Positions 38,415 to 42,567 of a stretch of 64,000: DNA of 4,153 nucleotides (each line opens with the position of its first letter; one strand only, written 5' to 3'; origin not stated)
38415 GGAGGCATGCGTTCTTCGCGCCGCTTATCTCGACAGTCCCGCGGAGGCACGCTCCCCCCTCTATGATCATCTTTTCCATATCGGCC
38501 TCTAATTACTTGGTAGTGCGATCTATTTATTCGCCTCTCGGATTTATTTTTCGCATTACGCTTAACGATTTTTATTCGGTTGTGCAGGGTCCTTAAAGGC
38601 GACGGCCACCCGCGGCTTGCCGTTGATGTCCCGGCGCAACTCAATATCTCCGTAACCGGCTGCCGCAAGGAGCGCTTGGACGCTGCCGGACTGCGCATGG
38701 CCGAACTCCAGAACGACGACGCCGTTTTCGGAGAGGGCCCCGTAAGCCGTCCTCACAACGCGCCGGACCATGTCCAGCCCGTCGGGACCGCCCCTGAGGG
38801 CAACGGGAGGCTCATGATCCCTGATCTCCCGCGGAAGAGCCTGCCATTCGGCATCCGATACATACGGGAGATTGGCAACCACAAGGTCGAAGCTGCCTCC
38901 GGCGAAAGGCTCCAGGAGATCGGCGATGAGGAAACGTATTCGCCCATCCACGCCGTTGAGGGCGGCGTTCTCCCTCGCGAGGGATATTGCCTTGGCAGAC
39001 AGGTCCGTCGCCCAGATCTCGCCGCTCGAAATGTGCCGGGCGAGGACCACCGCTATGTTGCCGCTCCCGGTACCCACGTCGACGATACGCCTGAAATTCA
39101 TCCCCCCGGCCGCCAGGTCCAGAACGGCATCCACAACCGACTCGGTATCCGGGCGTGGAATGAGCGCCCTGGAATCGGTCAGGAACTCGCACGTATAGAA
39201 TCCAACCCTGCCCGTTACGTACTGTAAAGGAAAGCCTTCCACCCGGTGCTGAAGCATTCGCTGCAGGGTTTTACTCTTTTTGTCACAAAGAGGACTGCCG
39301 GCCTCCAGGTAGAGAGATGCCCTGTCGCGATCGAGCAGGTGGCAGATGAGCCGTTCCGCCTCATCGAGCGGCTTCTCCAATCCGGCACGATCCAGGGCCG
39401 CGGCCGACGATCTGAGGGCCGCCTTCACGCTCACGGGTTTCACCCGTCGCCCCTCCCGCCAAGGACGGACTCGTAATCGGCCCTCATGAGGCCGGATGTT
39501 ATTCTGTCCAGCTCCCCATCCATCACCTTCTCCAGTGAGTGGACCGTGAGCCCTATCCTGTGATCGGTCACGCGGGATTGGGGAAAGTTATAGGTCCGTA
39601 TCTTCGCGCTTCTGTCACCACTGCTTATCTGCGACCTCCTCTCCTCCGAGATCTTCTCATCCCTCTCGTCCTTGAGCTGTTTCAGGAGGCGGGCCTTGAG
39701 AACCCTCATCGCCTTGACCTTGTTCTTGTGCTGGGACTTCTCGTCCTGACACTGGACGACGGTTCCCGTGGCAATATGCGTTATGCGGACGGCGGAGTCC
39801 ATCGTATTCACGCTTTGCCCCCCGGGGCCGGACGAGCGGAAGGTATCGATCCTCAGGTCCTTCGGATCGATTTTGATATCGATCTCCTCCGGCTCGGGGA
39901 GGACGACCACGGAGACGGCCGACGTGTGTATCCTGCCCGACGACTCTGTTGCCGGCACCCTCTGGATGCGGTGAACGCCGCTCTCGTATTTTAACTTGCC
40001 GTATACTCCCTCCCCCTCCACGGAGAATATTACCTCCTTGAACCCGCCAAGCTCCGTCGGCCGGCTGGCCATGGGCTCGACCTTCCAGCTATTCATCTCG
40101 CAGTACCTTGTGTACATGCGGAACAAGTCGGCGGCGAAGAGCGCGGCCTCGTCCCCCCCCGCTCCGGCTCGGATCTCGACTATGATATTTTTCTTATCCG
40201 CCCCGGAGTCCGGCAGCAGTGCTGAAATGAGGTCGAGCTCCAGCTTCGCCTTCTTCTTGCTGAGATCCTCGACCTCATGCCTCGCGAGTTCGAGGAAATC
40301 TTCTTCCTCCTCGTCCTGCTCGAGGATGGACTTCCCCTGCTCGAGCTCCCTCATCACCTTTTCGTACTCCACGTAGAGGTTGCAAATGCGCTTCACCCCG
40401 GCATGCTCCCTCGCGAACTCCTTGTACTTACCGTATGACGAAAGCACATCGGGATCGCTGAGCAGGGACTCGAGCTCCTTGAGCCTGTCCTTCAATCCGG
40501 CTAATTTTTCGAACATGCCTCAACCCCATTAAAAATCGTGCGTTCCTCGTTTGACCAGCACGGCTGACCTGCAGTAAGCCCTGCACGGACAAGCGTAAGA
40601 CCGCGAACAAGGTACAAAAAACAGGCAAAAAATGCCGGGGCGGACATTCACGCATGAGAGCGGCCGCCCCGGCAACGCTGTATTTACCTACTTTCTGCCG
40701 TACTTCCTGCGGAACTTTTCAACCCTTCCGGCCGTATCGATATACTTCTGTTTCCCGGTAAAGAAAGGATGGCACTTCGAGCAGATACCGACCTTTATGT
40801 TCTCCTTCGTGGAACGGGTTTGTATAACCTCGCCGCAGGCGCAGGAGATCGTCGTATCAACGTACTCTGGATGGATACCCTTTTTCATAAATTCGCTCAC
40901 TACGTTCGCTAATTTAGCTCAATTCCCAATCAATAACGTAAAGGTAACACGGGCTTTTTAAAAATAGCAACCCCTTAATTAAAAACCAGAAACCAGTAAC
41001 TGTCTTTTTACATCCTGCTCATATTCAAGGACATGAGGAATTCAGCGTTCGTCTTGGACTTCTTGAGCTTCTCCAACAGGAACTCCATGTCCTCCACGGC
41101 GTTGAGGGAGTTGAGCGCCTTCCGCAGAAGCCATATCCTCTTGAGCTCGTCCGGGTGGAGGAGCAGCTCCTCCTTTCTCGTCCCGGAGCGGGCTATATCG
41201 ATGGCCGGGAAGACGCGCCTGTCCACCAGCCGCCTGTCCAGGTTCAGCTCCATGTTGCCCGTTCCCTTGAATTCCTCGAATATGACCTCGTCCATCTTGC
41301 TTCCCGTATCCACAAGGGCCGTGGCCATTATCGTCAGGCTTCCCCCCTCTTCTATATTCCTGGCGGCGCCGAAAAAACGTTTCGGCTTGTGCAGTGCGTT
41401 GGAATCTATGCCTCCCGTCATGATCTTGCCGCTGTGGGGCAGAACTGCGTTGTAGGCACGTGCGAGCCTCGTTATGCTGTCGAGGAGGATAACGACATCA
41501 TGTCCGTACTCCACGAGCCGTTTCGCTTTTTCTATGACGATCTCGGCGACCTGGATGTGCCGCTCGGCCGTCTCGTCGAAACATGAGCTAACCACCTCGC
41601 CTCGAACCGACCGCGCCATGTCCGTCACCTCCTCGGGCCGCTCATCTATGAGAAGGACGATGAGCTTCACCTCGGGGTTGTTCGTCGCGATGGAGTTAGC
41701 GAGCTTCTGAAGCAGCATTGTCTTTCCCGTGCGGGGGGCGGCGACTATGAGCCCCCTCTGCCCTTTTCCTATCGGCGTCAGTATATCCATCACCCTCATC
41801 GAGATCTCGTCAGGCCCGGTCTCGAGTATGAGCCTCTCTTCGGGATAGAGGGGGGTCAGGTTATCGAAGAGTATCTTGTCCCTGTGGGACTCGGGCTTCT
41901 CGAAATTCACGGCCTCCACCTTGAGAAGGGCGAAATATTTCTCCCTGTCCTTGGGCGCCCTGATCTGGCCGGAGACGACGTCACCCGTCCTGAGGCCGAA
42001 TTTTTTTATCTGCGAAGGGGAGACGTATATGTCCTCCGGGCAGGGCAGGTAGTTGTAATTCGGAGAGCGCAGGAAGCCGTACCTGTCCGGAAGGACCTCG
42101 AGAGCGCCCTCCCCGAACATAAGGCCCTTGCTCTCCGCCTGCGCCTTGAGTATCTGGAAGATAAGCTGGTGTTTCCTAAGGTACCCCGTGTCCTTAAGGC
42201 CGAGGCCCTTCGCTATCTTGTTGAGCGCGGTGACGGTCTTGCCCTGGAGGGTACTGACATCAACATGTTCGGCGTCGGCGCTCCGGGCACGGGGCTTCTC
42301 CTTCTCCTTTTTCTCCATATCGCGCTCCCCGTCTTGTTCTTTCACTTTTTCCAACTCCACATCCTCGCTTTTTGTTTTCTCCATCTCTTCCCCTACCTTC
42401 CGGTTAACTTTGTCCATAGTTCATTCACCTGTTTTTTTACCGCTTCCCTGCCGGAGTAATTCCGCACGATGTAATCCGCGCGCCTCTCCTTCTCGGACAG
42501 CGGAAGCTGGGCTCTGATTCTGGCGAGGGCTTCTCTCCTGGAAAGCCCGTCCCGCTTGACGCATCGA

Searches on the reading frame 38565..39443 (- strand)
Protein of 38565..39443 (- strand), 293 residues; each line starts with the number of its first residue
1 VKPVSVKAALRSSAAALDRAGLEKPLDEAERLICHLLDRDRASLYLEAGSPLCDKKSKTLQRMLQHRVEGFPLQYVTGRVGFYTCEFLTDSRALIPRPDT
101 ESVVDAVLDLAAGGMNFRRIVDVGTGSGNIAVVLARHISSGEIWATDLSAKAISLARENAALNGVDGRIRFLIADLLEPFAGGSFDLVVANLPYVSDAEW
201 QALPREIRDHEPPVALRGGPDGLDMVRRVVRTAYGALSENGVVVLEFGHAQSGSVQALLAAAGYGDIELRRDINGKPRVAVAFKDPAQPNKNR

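Call 31: search_protein_families(library=pfam, proteins=[window:38565-39443:-], max_evalue=0.001)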
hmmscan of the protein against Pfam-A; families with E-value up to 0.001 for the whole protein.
window:38565-39443:- (293 aa): 12 families
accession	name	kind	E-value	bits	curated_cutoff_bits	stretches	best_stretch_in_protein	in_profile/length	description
PF13649.12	Methyltransf_25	-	2.6e-15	57.3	27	1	120-209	1-91/97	Methyltransferase domain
PF17827.6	PrmC_N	-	2.2e-14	54.2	23.4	1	9-78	2-71/71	PrmC N-terminal domain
PF05175.20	MTS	-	1.1e-13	51.7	23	1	117-199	32-113/170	Methyltransferase small domain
PF13847.12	Methyltransf_31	-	9.9e-13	48.4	27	1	119-192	6-82/145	Methyltransferase domain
PF08241.18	Methyltransf_11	-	4.8e-11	43.6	21.2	1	121-192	1-68/95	Methyltransferase domain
PF06325.19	PrmA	-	2.7e-10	40.6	22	1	118-192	163-234/296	Ribosomal protein L11 methyltransferase (PrmA)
PF08242.18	Methyltransf_12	-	2.3e-08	35.1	30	1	121-191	1-72/98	Methyltransferase domain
PF02475.24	TRM5-TYW2_MTfase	-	2.7e-06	27.9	28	1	119-196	39-116/164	TRM5/TYW2 methyltransferase domain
PF01209.24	Ubie_methyltran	-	1.8e-05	24.6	20.1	1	117-189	48-121/233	ubiE/COQ5 methyltransferase family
PF01170.24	UPF0020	-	6.1e-05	23.2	22.3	1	142-195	78-132/197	RMKL-like, methyltransferase domain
PF12847.13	Methyltransf_18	-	0.00013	22.5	27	1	118-189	16-87/151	Methyltransferase domain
PF13489.12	Methyltransf_23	-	0.00017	21.8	27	1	105-192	11-89/164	Methyltransferase domain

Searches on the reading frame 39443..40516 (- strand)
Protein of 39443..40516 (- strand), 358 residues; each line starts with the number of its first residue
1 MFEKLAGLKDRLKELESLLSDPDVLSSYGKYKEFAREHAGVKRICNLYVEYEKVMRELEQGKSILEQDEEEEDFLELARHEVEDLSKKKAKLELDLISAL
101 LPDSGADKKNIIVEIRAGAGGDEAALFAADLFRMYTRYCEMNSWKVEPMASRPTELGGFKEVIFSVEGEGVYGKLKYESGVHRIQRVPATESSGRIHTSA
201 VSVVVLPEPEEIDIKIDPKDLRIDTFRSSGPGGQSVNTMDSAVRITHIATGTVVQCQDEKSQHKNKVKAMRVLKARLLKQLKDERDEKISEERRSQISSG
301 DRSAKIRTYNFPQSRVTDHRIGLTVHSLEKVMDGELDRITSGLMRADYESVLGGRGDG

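Call 31: search_protein_families(library=pfam, proteins=[window:39443-40516:-], max_evalue=0.001)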
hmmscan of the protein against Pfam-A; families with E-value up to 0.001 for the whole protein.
window:39443-40516:- (358 aa): 3 families
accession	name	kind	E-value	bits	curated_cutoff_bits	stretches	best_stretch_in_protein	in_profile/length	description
PF03462.23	PCRF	-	1.6e-68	230.8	24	1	8-203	1-194/194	PCRF domain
PF00472.26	RF-1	-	1.6e-43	147.8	35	1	210-320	1-116/116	RF-1 domain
PF16326.10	ABC_tran_CTD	-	0.00052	20.6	32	0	4-40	16-52/69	ABC transporter C-terminal domain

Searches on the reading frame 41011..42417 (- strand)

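Call 31: search_protein_families(library=pfam, proteins=[window:41011-42417:-], max_evalue=0.001)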
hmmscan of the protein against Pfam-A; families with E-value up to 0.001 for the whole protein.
window:41011-42417:- (469 aa): 5 families
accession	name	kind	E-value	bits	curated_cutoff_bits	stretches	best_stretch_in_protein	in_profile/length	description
PF07497.18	Rho_RNA_bind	-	3e-33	113.9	27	1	103-176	2-73/73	Rho termination factor, RNA-binding domain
PF00006.31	ATP-synt_ab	-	7.2e-25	88.3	29.5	1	207-411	2-211/213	ATP synthase alpha/beta family, nucleotide-binding domain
PF07498.18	Rho_N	-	7.3e-13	48.7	24.9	1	57-98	2-43/43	Rho termination factor, N-terminal domain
PF13481.12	AAA_25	-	0.00022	21.3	27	1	216-281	30-103/195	AAA domain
PF13401.12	AAA_22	-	0.00032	21.5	27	0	222-316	8-94/130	AAA domain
